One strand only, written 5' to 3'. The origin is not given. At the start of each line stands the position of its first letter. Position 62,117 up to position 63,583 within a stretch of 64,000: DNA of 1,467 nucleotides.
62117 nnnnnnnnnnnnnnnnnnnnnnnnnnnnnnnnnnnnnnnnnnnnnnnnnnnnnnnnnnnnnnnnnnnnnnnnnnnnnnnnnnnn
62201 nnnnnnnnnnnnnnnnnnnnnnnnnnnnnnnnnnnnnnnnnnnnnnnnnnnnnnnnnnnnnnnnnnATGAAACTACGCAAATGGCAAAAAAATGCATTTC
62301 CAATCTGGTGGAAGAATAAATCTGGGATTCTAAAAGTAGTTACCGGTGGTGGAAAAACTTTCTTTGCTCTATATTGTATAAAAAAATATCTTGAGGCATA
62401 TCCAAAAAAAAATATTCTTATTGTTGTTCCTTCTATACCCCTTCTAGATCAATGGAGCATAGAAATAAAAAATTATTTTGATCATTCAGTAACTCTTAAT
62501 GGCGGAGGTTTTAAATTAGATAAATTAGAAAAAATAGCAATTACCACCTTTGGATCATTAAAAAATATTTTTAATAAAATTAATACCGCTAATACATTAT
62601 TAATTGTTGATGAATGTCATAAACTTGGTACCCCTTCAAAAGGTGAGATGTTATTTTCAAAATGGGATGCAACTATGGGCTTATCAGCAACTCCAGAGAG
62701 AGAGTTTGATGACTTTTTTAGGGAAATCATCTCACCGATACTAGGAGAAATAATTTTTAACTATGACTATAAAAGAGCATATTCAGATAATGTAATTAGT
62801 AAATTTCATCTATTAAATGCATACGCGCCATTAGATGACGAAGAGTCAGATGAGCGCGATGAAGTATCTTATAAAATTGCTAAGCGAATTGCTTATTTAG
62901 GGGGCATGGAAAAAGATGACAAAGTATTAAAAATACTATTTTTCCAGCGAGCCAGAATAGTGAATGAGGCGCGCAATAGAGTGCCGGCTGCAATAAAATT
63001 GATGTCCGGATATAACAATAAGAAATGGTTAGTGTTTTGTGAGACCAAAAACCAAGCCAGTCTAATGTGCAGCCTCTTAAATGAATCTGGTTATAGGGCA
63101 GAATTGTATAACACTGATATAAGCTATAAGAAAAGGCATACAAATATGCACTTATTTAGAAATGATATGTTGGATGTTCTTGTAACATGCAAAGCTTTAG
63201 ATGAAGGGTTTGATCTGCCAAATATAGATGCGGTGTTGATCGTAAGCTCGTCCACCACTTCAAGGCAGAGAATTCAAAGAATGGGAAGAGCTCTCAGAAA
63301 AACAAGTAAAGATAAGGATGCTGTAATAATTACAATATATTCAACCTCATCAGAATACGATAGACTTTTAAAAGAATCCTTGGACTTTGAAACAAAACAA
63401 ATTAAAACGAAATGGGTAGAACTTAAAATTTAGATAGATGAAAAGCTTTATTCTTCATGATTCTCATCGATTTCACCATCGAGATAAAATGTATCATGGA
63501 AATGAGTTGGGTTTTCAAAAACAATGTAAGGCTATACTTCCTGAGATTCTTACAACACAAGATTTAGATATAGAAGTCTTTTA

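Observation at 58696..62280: Translationally coupled four-gene operon: HEPN-like protein, Cas4-like nuclease, Myb/SANT-fused DarT-like ADP-ribosyltransferase, non-macrodomain partner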

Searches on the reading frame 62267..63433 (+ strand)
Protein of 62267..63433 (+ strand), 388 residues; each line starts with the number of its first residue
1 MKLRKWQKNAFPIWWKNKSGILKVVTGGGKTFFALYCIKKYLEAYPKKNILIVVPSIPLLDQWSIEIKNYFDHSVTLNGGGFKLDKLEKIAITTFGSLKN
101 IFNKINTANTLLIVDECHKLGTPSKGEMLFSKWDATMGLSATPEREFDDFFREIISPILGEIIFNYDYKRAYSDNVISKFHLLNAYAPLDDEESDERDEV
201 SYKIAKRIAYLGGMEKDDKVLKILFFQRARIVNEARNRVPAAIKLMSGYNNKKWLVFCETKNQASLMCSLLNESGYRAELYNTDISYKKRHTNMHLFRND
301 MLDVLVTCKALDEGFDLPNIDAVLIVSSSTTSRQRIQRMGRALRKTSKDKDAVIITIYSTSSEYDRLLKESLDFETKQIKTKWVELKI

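Call 3: search_protein_families(library=pfam, proteins=[window:62267-63433:+], max_evalue=0.1)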
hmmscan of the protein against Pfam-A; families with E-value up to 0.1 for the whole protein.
window:62267-63433:+ (388 aa): 7 families
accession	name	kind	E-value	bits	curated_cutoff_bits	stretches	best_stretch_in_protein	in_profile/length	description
PF04851.21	ResIII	-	7.8e-22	78.4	22.5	1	1-145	2-164/164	Type III restriction enzyme, res subunit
PF00271.37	Helicase_C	-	1.3e-19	70.9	23.5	1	242-345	6-109/110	Helicase conserved C-terminal domain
PF00270.35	DEAD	-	3e-15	56.8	26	1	5-149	2-166/167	DEAD/DEAH box helicase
PF16203.11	ERCC3_RAD25_C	-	5.1e-07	29.7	27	1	284-359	88-166/248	ERCC3/RAD25/XPB C-terminal helicase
PF18766.7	SWI2_SNF2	-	1.9e-06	28.2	26.7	1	16-195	17-203/221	SWI2/SNF2 ATPase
PF00176.29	SNF2-rel_dom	-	3.5e-06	26.8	24.9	1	17-122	17-139/290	SNF2-related domain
PF22590.2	Cas3-like_C_2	-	0.013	16.2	27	1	252-346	3-105/106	CRISPR-associated nuclease/helicase Cas3, C-terminal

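Call 4: search_protein_families(library=padloc, proteins=[window:62267-63433:+], max_evalue=0.1)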
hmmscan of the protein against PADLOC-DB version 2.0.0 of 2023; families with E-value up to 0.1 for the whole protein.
window:62267-63433:+ (388 aa): 57 families (the best 25 are shown)
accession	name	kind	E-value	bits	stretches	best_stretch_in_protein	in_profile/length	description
PDLC02707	PbeA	-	3.1e-76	255.4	1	2-361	252-633/672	PbeA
PDLC02704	PbeA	-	2.1e-65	219.5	2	98-356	374-642/682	PbeA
PDLC02706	PbeA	-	2.6e-46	156.5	2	4-248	271-539/722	PbeA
PDLC02703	PbeA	-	2.6e-39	133.3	1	6-357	250-613/626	PbeA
PDLC02705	PbeA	-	2.5e-28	96.6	1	4-354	251-629/691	PbeA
PDLC02503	BrxHI|BrxHII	-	1e-11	41.9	1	241-355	238-352/698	BrxHI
PDLC03659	mREase_IV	-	2.5e-11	40.2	1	242-349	450-557/945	Type IV methyl-directed restriction enzyme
PDLC03928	PsyrT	-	6.4e-11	39.2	1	251-347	241-337/689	-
PDLC01252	Cas3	-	4e-10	37.6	1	81-359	85-302/324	CAS-I; effector_G3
PDLC02843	DpdE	-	4.4e-10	36.1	2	27-122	185-268/1091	DpdE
PDLC03597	REase_MTase_IIG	-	1.8e-09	33.7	2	303-356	553-607/1646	Type IIG restriction enzyme-methyltransferase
PDLC02840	DpdE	-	4.9e-09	33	2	27-123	186-272/1091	DpdE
PDLC03658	mREase_IV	-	1.5e-08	30.9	1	216-356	419-556/953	Type IV methyl-directed restriction enzyme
PDLC01089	C3a193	-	9.9e-08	28.8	1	241-349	479-586/983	poss. alt. Cas3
PDLC03960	SngC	-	1.2e-07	28.9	1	86-364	132-377/720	-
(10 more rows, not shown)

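Call 5: search_protein_families(library=ncbifam, proteins=[window:62267-63433:+], max_evalue=0.1)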
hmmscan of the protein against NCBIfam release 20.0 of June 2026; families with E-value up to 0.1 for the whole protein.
window:62267-63433:+ (388 aa): 39 families (the best 25 are shown)
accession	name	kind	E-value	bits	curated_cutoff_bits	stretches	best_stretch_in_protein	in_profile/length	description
TIGR04095.1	dnd_restrict_1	equivalog_domain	1.1e-58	199.4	600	1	1-380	7-419/451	DNA phosphorothioation system restriction enzyme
NF008744.0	PRK11776.1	equivalog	8.3e-16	57.6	524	1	234-359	225-347/460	ATP-dependent RNA helicase DbpA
NF045503.1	repair_heli_XPB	equivalog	1.7e-14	53.3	610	1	2-363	183-526/548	DNA repair helicase XPB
NF041062.1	DpdE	equivalog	2.2e-14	52.4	500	2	29-122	182-264/1048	protein DpdE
NF010337.0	PRK13766.1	equivalog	1.4e-13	49.9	610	2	247-347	362-470/781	Hef nuclease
NF053632.1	heli_RadD_YejH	equivalog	9.5e-13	47.3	720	2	250-357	249-354/573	DNA repair helicase RadD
TIGR04121.1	DEXH_lig_assoc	equivalog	1.6e-11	42.7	850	1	250-355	247-356/804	ligase-associated DNA damage response DEXH box helicase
NF046051.1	restrict_EcoAI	equivalog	5.2e-11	41.7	550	1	21-355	181-525/768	EcoAI/FtnUII family type I restriction enzme subunit R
NF003673.1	PRK05298.1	equivalog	8.3e-11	40.9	743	1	250-347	442-544/653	excinuclease ABC subunit UvrB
NF053631.1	RNA_helic_CshA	equivalog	2.6e-10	39.8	646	1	242-347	228-333/434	degradosome RNA helicase CshA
NF008394.0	PRK11192.1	equivalog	2e-09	36.8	507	1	242-349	238-345/441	ATP-dependent RNA helicase SrmB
TIGR00631.1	uvrb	equivalog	2e-09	36.2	750.1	1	250-347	442-544/658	excinuclease ABC subunit UvrB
TIGR00614.1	recQ_fam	subfamily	2.5e-07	29.8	219.8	1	248-383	223-357/470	RecQ family ATP-dependent DNA helicase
TIGR01389.1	recQ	equivalog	2.5e-07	29.5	640.2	1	232-379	205-352/591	DNA helicase RecQ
TIGR01587.1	cas3_core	equivalog_domain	5.3e-07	29.1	102.45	1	250-361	221-338/358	CRISPR-associated helicase Cas3'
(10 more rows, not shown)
